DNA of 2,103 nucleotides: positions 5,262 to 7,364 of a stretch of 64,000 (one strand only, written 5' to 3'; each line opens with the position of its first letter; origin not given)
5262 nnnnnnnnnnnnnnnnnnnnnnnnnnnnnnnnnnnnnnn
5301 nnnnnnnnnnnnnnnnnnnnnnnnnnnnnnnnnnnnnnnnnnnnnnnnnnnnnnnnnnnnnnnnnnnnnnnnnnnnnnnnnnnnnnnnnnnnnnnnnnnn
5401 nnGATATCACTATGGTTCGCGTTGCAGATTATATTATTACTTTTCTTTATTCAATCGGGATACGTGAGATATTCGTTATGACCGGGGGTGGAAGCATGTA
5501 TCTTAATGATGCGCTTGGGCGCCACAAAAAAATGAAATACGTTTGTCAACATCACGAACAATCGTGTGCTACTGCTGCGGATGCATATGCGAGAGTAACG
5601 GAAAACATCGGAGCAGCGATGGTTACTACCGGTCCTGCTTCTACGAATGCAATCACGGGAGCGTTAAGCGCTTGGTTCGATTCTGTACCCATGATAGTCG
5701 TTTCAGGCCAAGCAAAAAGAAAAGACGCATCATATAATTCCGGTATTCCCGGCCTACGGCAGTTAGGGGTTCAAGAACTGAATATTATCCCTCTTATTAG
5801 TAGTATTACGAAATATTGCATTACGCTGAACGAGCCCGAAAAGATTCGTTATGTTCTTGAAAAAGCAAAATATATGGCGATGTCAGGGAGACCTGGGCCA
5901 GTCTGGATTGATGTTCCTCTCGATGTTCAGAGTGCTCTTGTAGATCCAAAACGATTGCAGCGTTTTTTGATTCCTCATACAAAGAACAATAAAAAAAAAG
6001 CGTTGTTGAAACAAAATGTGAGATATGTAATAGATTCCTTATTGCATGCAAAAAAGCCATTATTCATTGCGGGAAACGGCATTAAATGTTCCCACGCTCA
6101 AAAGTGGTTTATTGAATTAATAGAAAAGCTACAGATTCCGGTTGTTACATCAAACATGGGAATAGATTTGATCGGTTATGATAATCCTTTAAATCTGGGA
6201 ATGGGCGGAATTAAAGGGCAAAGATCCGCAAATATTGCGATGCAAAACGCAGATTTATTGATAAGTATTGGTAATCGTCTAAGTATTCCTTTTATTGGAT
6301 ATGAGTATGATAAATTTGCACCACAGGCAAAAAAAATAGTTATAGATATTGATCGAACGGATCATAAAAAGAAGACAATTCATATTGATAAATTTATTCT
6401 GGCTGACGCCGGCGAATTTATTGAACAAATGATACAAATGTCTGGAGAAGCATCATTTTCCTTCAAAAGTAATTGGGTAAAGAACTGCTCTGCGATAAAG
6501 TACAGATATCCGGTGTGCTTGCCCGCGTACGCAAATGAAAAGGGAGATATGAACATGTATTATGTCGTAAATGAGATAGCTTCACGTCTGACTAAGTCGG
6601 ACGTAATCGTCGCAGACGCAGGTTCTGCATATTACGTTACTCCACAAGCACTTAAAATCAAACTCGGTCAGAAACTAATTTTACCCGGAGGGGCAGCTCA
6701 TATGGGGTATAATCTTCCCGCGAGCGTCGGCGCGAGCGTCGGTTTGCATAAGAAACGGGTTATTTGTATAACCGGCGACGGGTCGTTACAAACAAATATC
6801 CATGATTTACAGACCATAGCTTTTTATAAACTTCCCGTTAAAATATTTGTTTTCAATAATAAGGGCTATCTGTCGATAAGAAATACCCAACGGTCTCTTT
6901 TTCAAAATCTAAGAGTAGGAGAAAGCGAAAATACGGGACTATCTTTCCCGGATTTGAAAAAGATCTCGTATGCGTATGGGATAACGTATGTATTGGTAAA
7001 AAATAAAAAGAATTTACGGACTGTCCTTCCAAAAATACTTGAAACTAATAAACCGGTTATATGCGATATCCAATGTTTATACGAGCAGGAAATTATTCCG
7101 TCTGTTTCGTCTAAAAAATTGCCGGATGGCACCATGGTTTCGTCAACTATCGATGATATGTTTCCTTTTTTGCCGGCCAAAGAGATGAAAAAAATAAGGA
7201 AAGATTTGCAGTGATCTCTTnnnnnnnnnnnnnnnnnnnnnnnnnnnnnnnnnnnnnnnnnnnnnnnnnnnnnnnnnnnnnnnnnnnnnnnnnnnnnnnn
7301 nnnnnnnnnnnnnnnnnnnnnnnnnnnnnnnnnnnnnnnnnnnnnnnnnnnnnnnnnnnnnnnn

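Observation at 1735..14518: CDP-3,6-dideoxyhexose core (ddhA-ddhB ... ddhC) combined with a YerE-like ThDP enzyme, a DmpF/DmpG-type aldehyde-dehydrogenase/aldolase pair and an AspC-type aminotransferase: candidate pathway for a novel C-branched or extended deoxysugar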

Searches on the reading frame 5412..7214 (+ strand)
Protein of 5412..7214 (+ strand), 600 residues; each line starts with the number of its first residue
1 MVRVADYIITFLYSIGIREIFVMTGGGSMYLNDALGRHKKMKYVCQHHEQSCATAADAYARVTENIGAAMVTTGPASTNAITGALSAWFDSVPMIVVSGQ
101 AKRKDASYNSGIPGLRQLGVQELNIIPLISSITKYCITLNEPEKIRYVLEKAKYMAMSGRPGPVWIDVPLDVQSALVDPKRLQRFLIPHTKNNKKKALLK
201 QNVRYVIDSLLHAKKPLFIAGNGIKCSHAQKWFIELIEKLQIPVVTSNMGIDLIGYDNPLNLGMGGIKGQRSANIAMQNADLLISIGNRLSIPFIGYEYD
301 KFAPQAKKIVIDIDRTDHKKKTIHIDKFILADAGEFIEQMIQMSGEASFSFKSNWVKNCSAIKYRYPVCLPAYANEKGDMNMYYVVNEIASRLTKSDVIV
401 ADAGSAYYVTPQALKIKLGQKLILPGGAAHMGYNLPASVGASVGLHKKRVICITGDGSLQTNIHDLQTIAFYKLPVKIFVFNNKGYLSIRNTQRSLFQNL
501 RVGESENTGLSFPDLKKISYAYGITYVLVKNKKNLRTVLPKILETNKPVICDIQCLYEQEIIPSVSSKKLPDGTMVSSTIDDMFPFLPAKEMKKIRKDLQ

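Call 3: search_protein_families(library=pfam, proteins=[window:5412-7214:+])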
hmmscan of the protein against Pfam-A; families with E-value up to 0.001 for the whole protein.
window:5412-7214:+ (600 aa): 3 families
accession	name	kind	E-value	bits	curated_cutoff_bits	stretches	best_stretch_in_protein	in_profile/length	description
PF00205.28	TPP_enzyme_M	-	2.9e-32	111.7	30.4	1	206-339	4-136/137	Thiamine pyrophosphate enzyme, central domain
PF02775.26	TPP_enzyme_C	-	2.2e-30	105.9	21.9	1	402-553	1-151/151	Thiamine pyrophosphate enzyme, C-terminal TPP binding domain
PF02776.23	TPP_enzyme_N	-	2.2e-30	105.3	26.8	1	3-117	2-107/119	Thiamine pyrophosphate enzyme, N-terminal TPP binding domain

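Call 4: search_protein_families(library=ncbifam, proteins=[window:5412-7214:+])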
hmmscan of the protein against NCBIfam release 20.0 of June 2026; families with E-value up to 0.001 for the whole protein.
window:5412-7214:+ (600 aa): 54 families (the best 25 are shown)
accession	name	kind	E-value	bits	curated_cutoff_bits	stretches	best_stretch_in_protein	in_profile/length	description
TIGR00118.1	acolac_lg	equivalog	1.8e-108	363.4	538.35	1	4-566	3-545/557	biosynthetic-type acetolactate synthase large subunit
NF004710.0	PRK06048.1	equivalog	1.1e-98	331.1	976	1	2-567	8-549/561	acetolactate synthase large subunit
NF005651.0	PRK07418.1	subfamily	4.9e-96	322.3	942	1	5-569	22-573/617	acetolactate synthase large subunit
NF004919.0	PRK06276.1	equivalog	1.8e-94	317.2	866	1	4-566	3-548/582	acetolactate synthase large subunit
NF006319.0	PRK08527.1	equivalog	2.5e-94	316.7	905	1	5-568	7-551/565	acetolactate synthase large subunit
NF006524.0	PRK08978.1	equivalog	1.5e-93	313.9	738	1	5-568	4-537/548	acetolactate synthase 2 catalytic subunit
NF005584.0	PRK07282.1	equivalog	1.4e-92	311.1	970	1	6-569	14-554/566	acetolactate synthase large subunit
NF006016.1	PRK08155.1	equivalog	4.5e-92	309.3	870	1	5-566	6-543/554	acetolactate synthase large subunit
NF005860.0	PRK07789.1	equivalog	2.6e-90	303.5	881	1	5-576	37-599/615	acetolactate synthase large subunit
NF005228.0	PRK06725.1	equivalog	5.3e-90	302.2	991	1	4-569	18-559/571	acetolactate synthase large subunit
NF005058.0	PRK06466.1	equivalog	4.2e-88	296.3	951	1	4-563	6-555/574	acetolactate synthase 3 large subunit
NF005824.0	PRK07710.1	equivalog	8.2e-88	295.1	976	1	6-568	21-561/573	acetolactate synthase large subunit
NF006581.0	PRK09107.1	equivalog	1.5e-85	287.7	974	1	5-573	14-571/595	acetolactate synthase 3 large subunit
NF006525.0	PRK08979.1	equivalog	4.7e-83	279.5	1084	1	4-555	6-545/572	acetolactate synthase 3 large subunit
NF005936.0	PRK07979.1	equivalog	1.3e-80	271.4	1080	1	1-553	3-545/574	acetolactate synthase 3 large subunit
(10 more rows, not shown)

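Call 8: find_encoding_contigs(protein=window:5412-7214:+, flank=10000, max_places=6)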
Protein window:5412-7214:+ (600 aa): 1 contig read that carries it; 1 place shown.
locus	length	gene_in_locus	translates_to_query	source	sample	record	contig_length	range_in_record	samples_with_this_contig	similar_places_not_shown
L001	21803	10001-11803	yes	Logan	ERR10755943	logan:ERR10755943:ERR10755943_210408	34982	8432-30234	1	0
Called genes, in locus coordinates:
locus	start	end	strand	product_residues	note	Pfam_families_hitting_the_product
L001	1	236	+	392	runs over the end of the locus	PF01041:DegT_DnrJ_EryC1, PF01053:Cys_Met_Meta_PP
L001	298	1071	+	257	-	PF08241:Methyltransf_11 (weak), PF03269:DUF268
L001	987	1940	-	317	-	PF00535:Glycos_transf_2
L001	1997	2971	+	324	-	PF00106:adh_short (weak), PF01073:3Beta_HSD, PF01370:Epimerase, PF02719:Polysacc_synt_2 (faint), PF05368:NmrA, PF16363:GDP_Man_Dehyd, PF07993:NAD_binding_4, PF13460:NAD_binding_10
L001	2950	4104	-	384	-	PF00534:Glycos_transf_1, PF13692:Glyco_trans_1_4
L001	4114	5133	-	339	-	PF00535:Glycos_transf_2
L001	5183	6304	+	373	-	-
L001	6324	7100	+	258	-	PF00483:NTP_transferase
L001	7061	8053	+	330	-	PF01073:3Beta_HSD, PF01370:Epimerase, PF02719:Polysacc_synt_2, PF04321:RmlD_sub_bind, PF05368:NmrA (weak), PF07993:NAD_binding_4, PF16363:GDP_Man_Dehyd, PF13460:NAD_binding_10 (weak)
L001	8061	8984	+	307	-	PF01118:Semialdhyde_dh, PF09290:AcetDehyd-dimer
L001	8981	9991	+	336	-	PF00682:HMGL-like, PF07836:DmpG_comm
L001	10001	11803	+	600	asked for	PF02776:TPP_enzyme_N, PF00205:TPP_enzyme_M, PF02775:TPP_enzyme_C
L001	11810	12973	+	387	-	PF00155:Aminotran_1_2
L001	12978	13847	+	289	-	PF01370:Epimerase, PF04321:RmlD_sub_bind, PF16363:GDP_Man_Dehyd (faint)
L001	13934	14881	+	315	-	PF00535:Glycos_transf_2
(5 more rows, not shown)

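Call 13: find_homologous_proteins(query=window:5412-7214:+, max_evalue=1e-60)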
Query window:5412-7214:+ (600 aa): 7874 proteins with E <= 1e-60 among 8000 candidates; the best 120 are listed.
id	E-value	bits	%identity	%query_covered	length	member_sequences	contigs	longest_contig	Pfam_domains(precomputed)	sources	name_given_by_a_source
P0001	0.0e+0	1357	100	100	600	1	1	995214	PF02775.27,PF02776.24,PF00205.29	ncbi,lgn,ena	-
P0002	0.0e+0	1159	84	100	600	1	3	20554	PF02775.27,PF02776.24,PF00205.29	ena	-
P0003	0.0e+0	1044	75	100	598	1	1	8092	PF02775.27,PF02776.24,PF00205.29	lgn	-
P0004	0.0e+0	1025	74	100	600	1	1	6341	PF02775.27,PF02776.24,PF00205.29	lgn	-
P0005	0.0e+0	1025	73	100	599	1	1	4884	PF02775.27,PF02776.24,PF00205.29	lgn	-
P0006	1.0e-296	1003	71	100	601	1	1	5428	PF02775.27,PF02776.24,PF00205.29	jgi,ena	-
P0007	1.9e-274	930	67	100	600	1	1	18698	PF02775.27,PF02776.24,PF00205.29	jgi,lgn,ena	-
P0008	1.0e-254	865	62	100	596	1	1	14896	PF02775.27,PF02776.24,PF00205.29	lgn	-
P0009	1.4e-232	792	58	100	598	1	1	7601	PF02775.27,PF02776.24,PF00205.29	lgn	-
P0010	1.8e-228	778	58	100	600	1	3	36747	PF02775.27,PF02776.24,PF00205.29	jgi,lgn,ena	-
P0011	2.0e-227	775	56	100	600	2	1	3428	PF02775.27,PF02776.24,PF00205.29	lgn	-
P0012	6.6e-225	766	56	100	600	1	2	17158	PF02775.27,PF02776.24,PF00205.29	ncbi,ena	-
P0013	7.3e-225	766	56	100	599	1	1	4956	PF02775.27,PF02776.24,PF00205.29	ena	-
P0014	4.1e-224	764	55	100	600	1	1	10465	PF02775.27,PF02776.24,PF00205.29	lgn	-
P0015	1.4e-223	762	57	100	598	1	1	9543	PF02775.27,PF02776.24,PF00205.29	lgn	-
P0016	1.4e-223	762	54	100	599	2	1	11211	PF02775.27,PF02776.24,PF00205.29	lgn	-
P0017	1.3e-222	759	56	100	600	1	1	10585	PF02775.27,PF02776.24,PF00205.29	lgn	-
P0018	4.4e-222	757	57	100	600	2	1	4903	PF02775.27,PF02776.24,PF00205.29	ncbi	-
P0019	7.7e-222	756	56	100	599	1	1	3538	PF02775.27,PF02776.24,PF00205.29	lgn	-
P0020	1.8e-219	748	56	100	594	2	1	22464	PF02775.27,PF02776.24,PF00205.29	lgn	-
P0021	5.3e-217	740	54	100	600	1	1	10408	PF02775.27,PF02776.24,PF00205.29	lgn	-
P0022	5.8e-217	740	54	100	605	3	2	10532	PF02775.27,PF02776.24,PF00205.29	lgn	-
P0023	9.1e-217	740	53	100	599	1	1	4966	PF02775.27,PF02776.24,PF00205.29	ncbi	-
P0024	9.4e-217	739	55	100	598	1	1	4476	PF02775.27,PF02776.24,PF00205.29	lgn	-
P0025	1.1e-215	736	54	100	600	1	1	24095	PF02775.27,PF02776.24,PF00205.29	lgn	-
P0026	3.1e-215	734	54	100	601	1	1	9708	PF02775.27,PF02776.24,PF00205.29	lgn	-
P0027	1.6e-214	732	53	100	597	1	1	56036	PF02775.27,PF02776.24,PF00205.29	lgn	-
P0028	1.1e-212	726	55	100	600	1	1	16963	PF02775.27,PF02776.24,PF00205.29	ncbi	-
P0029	1.5e-212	726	53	100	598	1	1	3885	PF02775.27,PF02776.24,PF00205.29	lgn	-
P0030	1.6e-212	726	53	100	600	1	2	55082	PF02775.27,PF02776.24,PF00205.29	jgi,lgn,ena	-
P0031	6.4e-212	724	54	100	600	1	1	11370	PF02775.27,PF02776.24,PF00205.29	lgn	-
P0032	1.7e-211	722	52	100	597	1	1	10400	PF02775.27,PF02776.24,PF00205.29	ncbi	-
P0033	2.4e-211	722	53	100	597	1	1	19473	PF02775.27,PF02776.24,PF00205.29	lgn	-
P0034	6.1e-210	717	56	93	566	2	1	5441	PF02775.27,PF02776.24,PF00205.29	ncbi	-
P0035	6.0e-208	710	57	93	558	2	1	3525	PF02775.27,PF02776.24,PF00205.29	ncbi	-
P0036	6.5e-208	710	53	100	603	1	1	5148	PF02775.27,PF02776.24,PF00205.29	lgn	-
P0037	1.8e-207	709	53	100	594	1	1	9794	PF02775.27,PF02776.24,PF00205.29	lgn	-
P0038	7.4e-207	707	53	100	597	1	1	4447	PF02775.27,PF02776.24,PF00205.29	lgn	-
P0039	2.5e-205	702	52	100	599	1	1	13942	PF02775.27,PF02776.24,PF00205.29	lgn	-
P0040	7.5e-205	700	53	100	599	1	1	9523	PF02775.27,PF02776.24,PF00205.29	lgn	-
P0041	2.1e-204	699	52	100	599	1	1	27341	PF02775.27,PF02776.24,PF00205.29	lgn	-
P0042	7.1e-204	697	53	100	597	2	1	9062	PF02775.27,PF02776.24,PF00205.29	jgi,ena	-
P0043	1.4e-203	696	51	100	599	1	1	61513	PF02775.27,PF02776.24,PF00205.29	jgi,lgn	-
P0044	5.8e-202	691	51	100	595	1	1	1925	PF02775.27,PF02776.24,PF00205.29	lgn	-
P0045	7.1e-197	674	51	100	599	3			PF02775.27,PF02776.24,PF00205.29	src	-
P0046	9.2e-194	664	49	99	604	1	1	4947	PF02775.27,PF02776.24,PF00205.29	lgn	-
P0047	1.2e-193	663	49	99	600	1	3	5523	PF02775.27,PF02776.24,PF00205.29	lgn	-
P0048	2.9e-193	662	49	100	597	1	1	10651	PF02775.27,PF02776.24,PF00205.29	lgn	-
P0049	3.3e-193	662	49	99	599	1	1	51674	PF02775.27,PF02776.24,PF00205.29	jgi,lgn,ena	-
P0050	2.2e-192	659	51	100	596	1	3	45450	PF02775.27,PF02776.24,PF00205.29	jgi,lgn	-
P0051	2.8e-192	659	50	100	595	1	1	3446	PF02775.27,PF02776.24,PF00205.29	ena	-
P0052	4.0e-191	655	50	99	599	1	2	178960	PF02775.27,PF02776.24,PF00205.29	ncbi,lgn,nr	ncbi:MAG: thiamine pyrophosphate-binding protein [Candidatus Staskawiczbacteria bacterium]|nr:thiami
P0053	4.4e-191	655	50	99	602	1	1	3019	PF02775.27,PF02776.24,PF00205.29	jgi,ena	-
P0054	9.6e-191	654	50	99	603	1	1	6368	PF02775.27,PF02776.24,PF00205.29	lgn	-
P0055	1.1e-190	653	48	99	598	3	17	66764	PF02775.27,PF02776.24,PF00205.29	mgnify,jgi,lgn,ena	mgnify:FL=1|jgi:acetolactate synthase-1/2/3 large subunit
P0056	1.1e-190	653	50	99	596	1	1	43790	PF02775.27,PF02776.24,PF00205.29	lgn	-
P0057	2.1e-190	652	50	100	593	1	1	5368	PF02775.27,PF02552.23,PF02776.24,PF00205.29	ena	-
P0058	3.9e-190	652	49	99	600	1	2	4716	PF02775.27,PF02776.24,PF00205.29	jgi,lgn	-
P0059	4.1e-190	652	50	99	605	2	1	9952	PF02775.27,PF02776.24,PF00205.29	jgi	-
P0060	6.0e-190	651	50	99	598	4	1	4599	PF02775.27,PF02776.24,PF00205.29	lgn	-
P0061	9.1e-190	650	49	99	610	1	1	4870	PF02775.27,PF02776.24,PF00205.29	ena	-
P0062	1.1e-189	650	49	99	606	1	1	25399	PF02775.27,PF02776.24,PF00205.29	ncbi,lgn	-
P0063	1.1e-189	650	49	99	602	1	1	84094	PF02775.27,PF02776.24,PF00205.29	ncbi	-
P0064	1.8e-189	649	48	99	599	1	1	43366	PF02775.27,PF02776.24,PF00205.29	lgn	-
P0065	3.9e-189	648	51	99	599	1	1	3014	PF02775.27,PF02776.24,PF00205.29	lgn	-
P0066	5.3e-189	648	49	100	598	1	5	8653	PF02775.27,PF02776.24,PF00205.29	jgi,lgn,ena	-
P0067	6.0e-189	648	49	100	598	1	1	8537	PF02775.27,PF02776.24,PF00205.29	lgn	-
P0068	6.1e-189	648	49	100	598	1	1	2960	PF02775.27,PF02776.24,PF00205.29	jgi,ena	-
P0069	7.0e-189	647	49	100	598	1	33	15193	PF02775.27,PF02776.24,PF00205.29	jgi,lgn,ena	-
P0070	8.1e-189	647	49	100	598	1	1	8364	PF02775.27,PF02776.24,PF00205.29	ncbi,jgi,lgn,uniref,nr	ncbi:acetolactate synthase [Candidatus Roizmanbacteria bacterium CG_4_9_14_0_8_um_filter_34_12]|unir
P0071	1.1e-188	647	49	99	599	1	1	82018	PF02775.27,PF02776.24,PF00205.29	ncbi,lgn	-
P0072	1.1e-188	647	50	99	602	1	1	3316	PF02775.27,PF02776.24,PF00205.29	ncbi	-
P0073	2.5e-188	646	49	99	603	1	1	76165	PF02775.27,PF02776.24,PF00205.29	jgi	jgi:acetolactate synthase-1/2/3 large subunit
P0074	2.8e-188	645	49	100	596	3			PF02775.27,PF02776.24,PF00205.29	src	-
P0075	4.9e-188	645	48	99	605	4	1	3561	PF02775.27,PF02776.24,PF00205.29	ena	-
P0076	6.1e-188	644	49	99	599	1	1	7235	PF02775.27,PF02776.24,PF00205.29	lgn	-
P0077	6.1e-188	644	48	99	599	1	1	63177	PF02775.27,PF02776.24,PF00205.29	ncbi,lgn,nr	ncbi:MAG: thiamine pyrophosphate-binding protein [Candidatus Methanoperedens sp.]|nr:thiamine pyroph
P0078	6.7e-188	644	49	99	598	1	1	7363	PF02775.27,PF02776.24,PF00205.29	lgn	-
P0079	7.4e-188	644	50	100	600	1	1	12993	PF02775.27,PF02776.24,PF00205.29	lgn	-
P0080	8.1e-188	644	49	99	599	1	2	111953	PF02775.27,PF02776.24,PF00205.29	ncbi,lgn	-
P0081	1.2e-187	643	48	99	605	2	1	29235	PF02775.27,PF02776.24,PF00205.29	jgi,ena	-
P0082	1.2e-187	643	49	100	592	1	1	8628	PF02775.27,PF02776.24,PF00205.29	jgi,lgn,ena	-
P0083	1.3e-187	643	49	99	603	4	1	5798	PF02775.27,PF02776.24,PF00205.29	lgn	-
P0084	1.6e-187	643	48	99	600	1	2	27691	PF02775.27,PF02776.24,PF00205.29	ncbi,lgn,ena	-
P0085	1.9e-187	643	49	99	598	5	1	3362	PF02775.27,PF02776.24,PF00205.29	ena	-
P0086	1.9e-187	643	48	99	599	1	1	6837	PF02775.27,PF02776.24,PF00205.29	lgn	-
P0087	2.7e-187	642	48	99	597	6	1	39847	PF02775.27,PF02776.24,PF00205.29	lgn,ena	-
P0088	5.4e-187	641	50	99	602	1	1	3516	PF02775.27,PF02776.24,PF00205.29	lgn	-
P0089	7.5e-187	641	49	99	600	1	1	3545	PF02775.27,PF02776.24,PF00205.29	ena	-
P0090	8.0e-187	641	49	100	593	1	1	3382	PF02775.27,PF02776.24,PF00205.29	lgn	-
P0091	8.3e-187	641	48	99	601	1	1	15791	PF02775.27,PF02776.24,PF00205.29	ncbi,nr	ncbi:MAG: thiamine pyrophosphate-binding protein [Candidatus Omnitrophica bacterium]|nr:thiamine pyr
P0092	8.5e-187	641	48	99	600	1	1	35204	PF02775.27,PF02776.24,PF00205.29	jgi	-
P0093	8.8e-187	641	48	99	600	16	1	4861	PF02775.27,PF02776.24,PF00205.29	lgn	-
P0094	9.2e-187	640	49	99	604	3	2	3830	PF02775.27,PF02776.24,PF00205.29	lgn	-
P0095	1.2e-186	640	48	99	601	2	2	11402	PF02775.27,PF02776.24,PF00205.29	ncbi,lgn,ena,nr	ncbi:MAG: thiamine pyrophosphate-binding protein [Candidatus Omnitrophica bacterium]|nr:thiamine pyr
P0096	1.7e-186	640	49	99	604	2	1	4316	PF02775.27,PF02776.24,PF00205.29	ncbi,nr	ncbi:MAG: hypothetical protein BWK75_03935 [Candidatus Altiarchaeales archaeon A3]|nr:MAG: hypotheti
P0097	1.9e-186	639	50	99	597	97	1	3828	PF02775.27,PF02552.23,PF02776.24,PF00205.29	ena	-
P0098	2.4e-186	639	50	99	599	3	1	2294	PF02775.27,PF02776.24,PF00205.29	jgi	-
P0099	3.6e-186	638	50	98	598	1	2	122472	PF02775.27,PF02776.24,PF00205.29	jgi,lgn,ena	-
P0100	3.8e-186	638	49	99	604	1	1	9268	PF02775.27,PF02776.24,PF00205.29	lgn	-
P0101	4.2e-186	638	50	100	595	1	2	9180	PF02775.27,PF02776.24,PF00205.29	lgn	-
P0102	5.9e-186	638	48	99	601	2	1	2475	PF02775.27,PF02776.24,PF00205.29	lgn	-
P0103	6.7e-186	638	49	100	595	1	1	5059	PF02775.27,PF02776.24,PF00205.29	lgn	-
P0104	1.2e-185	637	58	81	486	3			PF02775.27,PF02776.24,PF00205.29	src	-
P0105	1.5e-185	636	49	98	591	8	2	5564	PF02775.27,PF02776.24,PF00205.29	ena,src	-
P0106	1.7e-185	636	48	99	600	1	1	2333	PF02775.27,PF02776.24,PF00205.29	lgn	-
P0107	1.8e-185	636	48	99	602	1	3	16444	PF02775.27,PF02776.24,PF00205.29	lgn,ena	-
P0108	2.0e-185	636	48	99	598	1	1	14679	PF02775.27,PF02776.24,PF00205.29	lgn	-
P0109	2.5e-185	636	48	99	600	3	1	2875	PF02775.27,PF02776.24,PF00205.29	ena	-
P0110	2.9e-185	635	48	99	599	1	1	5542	PF02775.27,PF02776.24,PF00205.29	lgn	-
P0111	4.4e-185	635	47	99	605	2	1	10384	PF02775.27,PF02776.24,PF00205.29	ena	-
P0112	4.6e-185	635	49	99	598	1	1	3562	PF02775.27,PF02776.24,PF00205.29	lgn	-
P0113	5.1e-185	635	47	99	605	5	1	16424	PF02775.27,PF02776.24,PF00205.29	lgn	-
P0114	5.4e-185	635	48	99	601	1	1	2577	PF02775.27,PF02776.24,PF00205.29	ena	-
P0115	5.8e-185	635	48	99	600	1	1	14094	PF02775.27,PF02776.24,PF00205.29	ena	-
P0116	6.4e-185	634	47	99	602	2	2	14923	PF02775.27,PF02776.24,PF00205.29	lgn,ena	-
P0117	8.0e-185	634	49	98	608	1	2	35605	PF02775.27,PF02776.24,PF00205.29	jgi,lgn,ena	-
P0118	8.2e-185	634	50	100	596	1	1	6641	PF02775.27,PF02552.23,PF02776.24,PF00205.29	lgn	-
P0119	8.8e-185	634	49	99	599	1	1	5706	PF02775.27,PF02776.24,PF00205.29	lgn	-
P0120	1.0e-184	634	50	99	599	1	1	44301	PF02775.27,PF02776.24,PF00205.29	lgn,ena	-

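Call 15: find_encoding_contigs(protein=P0002, flank=10000, max_places=3)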
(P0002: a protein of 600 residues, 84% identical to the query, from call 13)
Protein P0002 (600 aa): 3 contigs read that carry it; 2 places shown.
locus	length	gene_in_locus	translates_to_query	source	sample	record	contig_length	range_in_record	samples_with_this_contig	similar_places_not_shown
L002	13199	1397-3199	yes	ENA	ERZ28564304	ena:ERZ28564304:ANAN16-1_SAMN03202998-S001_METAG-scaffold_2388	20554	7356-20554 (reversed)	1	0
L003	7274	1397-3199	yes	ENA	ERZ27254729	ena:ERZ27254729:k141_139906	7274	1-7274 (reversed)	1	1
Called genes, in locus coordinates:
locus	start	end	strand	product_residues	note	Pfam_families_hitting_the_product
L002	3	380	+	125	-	?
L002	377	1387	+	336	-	PF00682:HMGL-like, PF07836:DmpG_comm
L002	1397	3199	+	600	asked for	PF02776:TPP_enzyme_N, PF00205:TPP_enzyme_M, PF02775:TPP_enzyme_C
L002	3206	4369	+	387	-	PF00155:Aminotran_1_2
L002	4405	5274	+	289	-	PF01370:Epimerase, PF04321:RmlD_sub_bind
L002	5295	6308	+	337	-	PF00535:Glycos_transf_2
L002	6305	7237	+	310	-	PF00535:Glycos_transf_2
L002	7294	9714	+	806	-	-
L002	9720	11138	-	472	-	PF16715:CDPS, PF00497:SBP_bac_3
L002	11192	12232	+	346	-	PF17125:Methyltr_RsmF_N (faint), PF01728:FtsJ (weak), PF01189:Methyltr_RsmB-F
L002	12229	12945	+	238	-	-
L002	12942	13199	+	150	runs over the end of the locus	PF01966:HD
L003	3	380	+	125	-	?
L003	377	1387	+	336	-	PF00682:HMGL-like, PF07836:DmpG_comm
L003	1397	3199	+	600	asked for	PF02776:TPP_enzyme_N, PF00205:TPP_enzyme_M, PF02775:TPP_enzyme_C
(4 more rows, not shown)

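Call 17: find_encoding_contigs(protein=P0010, flank=10000, max_places=2)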
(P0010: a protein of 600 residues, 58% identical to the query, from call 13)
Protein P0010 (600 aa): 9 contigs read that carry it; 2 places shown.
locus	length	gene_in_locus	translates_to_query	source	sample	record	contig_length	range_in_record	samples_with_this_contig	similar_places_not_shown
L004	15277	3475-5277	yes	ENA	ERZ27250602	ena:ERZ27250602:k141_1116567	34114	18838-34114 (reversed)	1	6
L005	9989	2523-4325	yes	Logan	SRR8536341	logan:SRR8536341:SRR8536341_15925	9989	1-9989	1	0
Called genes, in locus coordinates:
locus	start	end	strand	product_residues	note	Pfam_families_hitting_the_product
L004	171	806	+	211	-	PF00682:HMGL-like, PF07836:DmpG_comm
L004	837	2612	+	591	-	PF02776:TPP_enzyme_N, PF00205:TPP_enzyme_M, PF02775:TPP_enzyme_C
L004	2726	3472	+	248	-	PF03328:HpcH_HpaI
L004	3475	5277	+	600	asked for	PF02776:TPP_enzyme_N, PF00205:TPP_enzyme_M, PF02775:TPP_enzyme_C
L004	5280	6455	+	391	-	PF00155:Aminotran_1_2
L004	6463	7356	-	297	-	PF01370:Epimerase, PF04321:RmlD_sub_bind, PF16363:GDP_Man_Dehyd (faint)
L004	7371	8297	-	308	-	PF02779:Transket_pyr, PF22613:Transketolase_C_1 (faint), PF02780:Transketolase_C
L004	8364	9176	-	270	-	PF00456:Transketolase_N, PF13292:DXP_synthase_N (weak), PF09364:XFP_N (faint)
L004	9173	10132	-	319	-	PF01073:3Beta_HSD, PF01370:Epimerase, PF02719:Polysacc_synt_2, PF04321:RmlD_sub_bind, PF16363:GDP_Man_Dehyd, PF07993:NAD_binding_4 (weak)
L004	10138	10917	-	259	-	PF00483:NTP_transferase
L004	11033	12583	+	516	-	PF13231:PMT_2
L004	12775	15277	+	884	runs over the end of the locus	-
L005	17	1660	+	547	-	PF02776:TPP_enzyme_N, PF00205:TPP_enzyme_M, PF02775:TPP_enzyme_C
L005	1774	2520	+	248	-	PF03328:HpcH_HpaI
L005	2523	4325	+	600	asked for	PF02776:TPP_enzyme_N, PF00205:TPP_enzyme_M, PF02775:TPP_enzyme_C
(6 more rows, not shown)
